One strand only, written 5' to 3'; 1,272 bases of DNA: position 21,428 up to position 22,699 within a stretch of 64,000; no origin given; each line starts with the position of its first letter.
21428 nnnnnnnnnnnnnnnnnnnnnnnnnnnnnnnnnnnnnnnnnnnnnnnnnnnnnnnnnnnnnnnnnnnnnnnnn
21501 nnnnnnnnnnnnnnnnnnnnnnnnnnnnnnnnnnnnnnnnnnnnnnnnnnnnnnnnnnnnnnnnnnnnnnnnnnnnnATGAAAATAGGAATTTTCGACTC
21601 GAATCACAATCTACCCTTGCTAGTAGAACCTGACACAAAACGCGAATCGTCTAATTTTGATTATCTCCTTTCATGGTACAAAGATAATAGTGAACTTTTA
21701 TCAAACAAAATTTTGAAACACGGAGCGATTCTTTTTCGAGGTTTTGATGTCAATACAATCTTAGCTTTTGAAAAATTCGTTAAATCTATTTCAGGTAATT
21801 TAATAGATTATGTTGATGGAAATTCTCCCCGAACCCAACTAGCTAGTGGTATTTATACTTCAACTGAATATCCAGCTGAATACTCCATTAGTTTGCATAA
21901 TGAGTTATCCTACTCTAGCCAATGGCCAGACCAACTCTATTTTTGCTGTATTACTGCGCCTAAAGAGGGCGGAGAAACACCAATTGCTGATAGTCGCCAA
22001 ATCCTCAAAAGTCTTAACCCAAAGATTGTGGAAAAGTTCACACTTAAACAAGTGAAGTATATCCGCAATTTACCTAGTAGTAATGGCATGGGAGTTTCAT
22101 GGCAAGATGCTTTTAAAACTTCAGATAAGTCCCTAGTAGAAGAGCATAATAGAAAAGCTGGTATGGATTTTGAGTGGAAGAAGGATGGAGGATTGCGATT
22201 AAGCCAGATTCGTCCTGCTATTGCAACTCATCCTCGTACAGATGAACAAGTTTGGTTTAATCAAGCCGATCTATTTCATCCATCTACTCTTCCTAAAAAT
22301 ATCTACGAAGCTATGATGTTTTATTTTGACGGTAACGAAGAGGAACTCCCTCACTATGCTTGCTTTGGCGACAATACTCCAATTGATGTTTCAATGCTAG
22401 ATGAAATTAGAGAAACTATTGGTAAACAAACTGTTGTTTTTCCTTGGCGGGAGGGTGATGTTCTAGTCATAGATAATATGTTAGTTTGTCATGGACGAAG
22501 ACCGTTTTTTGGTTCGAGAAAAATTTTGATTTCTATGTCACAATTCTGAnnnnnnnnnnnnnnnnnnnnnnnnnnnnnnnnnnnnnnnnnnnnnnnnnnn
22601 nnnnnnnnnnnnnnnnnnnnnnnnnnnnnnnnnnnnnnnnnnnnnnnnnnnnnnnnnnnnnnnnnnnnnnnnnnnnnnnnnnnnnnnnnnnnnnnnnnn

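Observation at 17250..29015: Compact orphan NRPS-type biosynthetic gene cluster with an unusual enzyme complement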

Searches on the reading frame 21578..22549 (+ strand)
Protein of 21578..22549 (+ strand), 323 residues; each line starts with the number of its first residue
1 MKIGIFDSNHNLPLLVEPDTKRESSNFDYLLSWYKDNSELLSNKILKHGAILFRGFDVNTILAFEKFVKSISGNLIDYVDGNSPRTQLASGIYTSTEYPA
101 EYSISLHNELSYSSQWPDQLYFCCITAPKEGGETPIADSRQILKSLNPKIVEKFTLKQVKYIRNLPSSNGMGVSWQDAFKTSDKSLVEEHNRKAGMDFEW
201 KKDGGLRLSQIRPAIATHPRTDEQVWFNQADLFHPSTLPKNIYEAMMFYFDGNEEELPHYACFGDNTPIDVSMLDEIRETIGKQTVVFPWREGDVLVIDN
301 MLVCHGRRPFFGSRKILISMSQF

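Call 3: search_protein_families(library=pfam, proteins=[window:21578-22549:+], max_evalue=0.001)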
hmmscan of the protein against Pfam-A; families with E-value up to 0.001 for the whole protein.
window:21578-22549:+ (323 aa): 1 family
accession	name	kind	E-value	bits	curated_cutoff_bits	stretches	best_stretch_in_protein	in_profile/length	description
PF02668.22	TauD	-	5.2e-40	138.5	27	1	25-314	14-261/267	Taurine catabolism dioxygenase TauD, TfdA family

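Call 10: search_solved_structures(query=window:21578-22549:+, show_alignments=1)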
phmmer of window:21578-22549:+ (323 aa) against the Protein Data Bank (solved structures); distinct sequences matched with E-value up to 0.001: 2.
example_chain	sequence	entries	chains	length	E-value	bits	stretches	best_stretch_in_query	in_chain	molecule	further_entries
1y0z_A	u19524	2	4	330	3.2e-42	148.2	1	38-320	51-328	protein product of AT3G21360 | Clavaminate synthase-like protein At3g21360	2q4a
9yut_A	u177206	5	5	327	4.3e-39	137.9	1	12-321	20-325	TauD/TfdA-like domain-containing protein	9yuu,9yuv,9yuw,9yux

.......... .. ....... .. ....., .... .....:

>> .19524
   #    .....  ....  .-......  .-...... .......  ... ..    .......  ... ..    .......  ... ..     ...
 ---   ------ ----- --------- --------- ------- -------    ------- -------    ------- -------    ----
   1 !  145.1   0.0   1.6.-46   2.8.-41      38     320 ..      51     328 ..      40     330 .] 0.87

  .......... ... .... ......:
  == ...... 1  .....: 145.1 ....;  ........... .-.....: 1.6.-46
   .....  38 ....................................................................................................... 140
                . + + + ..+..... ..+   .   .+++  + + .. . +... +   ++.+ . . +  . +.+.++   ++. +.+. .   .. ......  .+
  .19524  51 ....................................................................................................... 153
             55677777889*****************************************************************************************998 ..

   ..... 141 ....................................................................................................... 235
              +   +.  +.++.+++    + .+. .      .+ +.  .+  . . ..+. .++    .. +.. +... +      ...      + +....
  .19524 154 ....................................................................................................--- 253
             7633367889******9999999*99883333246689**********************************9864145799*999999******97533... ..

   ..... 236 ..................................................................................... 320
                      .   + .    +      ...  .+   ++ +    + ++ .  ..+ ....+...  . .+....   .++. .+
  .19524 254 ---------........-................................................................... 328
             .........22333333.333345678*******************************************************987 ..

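Call 21: find_encoding_contigs(protein=window:21578-22549:+, flank=10000, max_places=6)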
Protein window:21578-22549:+ (323 aa): 7 contigs read that carry it; 6 places shown.
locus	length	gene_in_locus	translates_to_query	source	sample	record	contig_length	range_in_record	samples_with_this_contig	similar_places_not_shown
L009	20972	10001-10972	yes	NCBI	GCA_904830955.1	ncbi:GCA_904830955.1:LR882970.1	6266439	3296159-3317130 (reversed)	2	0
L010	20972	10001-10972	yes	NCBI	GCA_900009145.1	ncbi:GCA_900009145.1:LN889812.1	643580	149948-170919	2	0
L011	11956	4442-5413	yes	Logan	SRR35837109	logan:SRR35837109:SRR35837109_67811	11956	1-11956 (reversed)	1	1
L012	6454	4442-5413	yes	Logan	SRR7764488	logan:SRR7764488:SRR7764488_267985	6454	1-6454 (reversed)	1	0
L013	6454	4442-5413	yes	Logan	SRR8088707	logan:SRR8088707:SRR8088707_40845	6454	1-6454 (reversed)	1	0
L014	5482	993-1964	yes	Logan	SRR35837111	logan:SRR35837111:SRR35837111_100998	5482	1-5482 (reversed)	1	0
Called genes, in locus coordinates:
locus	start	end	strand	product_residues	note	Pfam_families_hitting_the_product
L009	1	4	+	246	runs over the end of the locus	PF13302:Acetyltransf_3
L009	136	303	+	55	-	-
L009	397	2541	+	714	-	-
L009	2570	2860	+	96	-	PF05598:DUF772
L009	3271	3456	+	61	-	-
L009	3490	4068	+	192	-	PF01554:MatE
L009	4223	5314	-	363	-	PF13808:DDE_Tnp_1_assoc (weak), PF01609:DDE_Tnp_1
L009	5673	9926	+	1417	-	PF18563:TubC_N, PF00668:Condensation, PF00501:AMP-binding, PF13193:AMP-binding_C, PF00550:PP-binding, PF00975:Thioesterase, PF12697:Abhydrolase_6 (faint)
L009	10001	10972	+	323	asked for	PF02668:TauD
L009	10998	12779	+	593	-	PF00755:Carn_acyltransf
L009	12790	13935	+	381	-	PF02771:Acyl-CoA_dh_N, PF02770:Acyl-CoA_dh_M, PF00441:Acyl-CoA_dh_1, PF08028:Acyl-CoA_dh_2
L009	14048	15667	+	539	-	PF00501:AMP-binding, PF13193:AMP-binding_C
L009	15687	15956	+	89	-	-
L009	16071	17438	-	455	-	PF01554:MatE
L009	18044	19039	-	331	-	PF01207:Dus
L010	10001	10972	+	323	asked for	PF02668:TauD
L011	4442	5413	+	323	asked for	PF02668:TauD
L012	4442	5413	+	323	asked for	PF02668:TauD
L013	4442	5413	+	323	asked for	PF02668:TauD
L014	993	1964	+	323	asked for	PF02668:TauD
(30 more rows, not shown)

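Call 44: find_related_loci(query=window:21578-22549:+, collection=metagenome_contigs, flank=10000)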
Query window:21578-22549:+ (323 aa) in metagenome_contigs; peptide patterns used: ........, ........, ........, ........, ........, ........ (x = any residue, [..] = any of these).
153 stretches matched a pattern; 10 encode a relative of the query (tblastn E <= 1e-3); 10 distinct loci.
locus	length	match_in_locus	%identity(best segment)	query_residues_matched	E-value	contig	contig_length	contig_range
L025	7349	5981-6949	88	1-323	0e+0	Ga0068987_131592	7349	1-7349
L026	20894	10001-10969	88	1-323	0e+0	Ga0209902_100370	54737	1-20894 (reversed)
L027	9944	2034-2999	85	1-323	0e+0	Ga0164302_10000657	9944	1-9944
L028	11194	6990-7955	85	1-323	0e+0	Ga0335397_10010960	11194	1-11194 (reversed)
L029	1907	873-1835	54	1-321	2e-137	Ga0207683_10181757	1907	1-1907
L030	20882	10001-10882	54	28-321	5e-114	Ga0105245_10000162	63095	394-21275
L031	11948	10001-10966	85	1-323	0e+0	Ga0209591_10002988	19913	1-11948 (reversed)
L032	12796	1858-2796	39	1-323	1e-77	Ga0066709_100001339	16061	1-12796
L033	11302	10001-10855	34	32-321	6e-53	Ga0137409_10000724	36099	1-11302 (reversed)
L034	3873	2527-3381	34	32-321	5e-53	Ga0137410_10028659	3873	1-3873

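Call 69: search_protein_families(library=ncbifam, proteins=[window:21578-22549:+], max_evalue=0.00001)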
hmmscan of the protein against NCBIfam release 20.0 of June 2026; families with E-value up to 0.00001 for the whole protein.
window:21578-22549:+ (323 aa): 1 family
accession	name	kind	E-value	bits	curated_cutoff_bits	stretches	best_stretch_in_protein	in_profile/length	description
TIGR02410.1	carnitine_TMLD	equivalog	1.7e-09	37.7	268.3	0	42-157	121-232/362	trimethyllysine dioxygenase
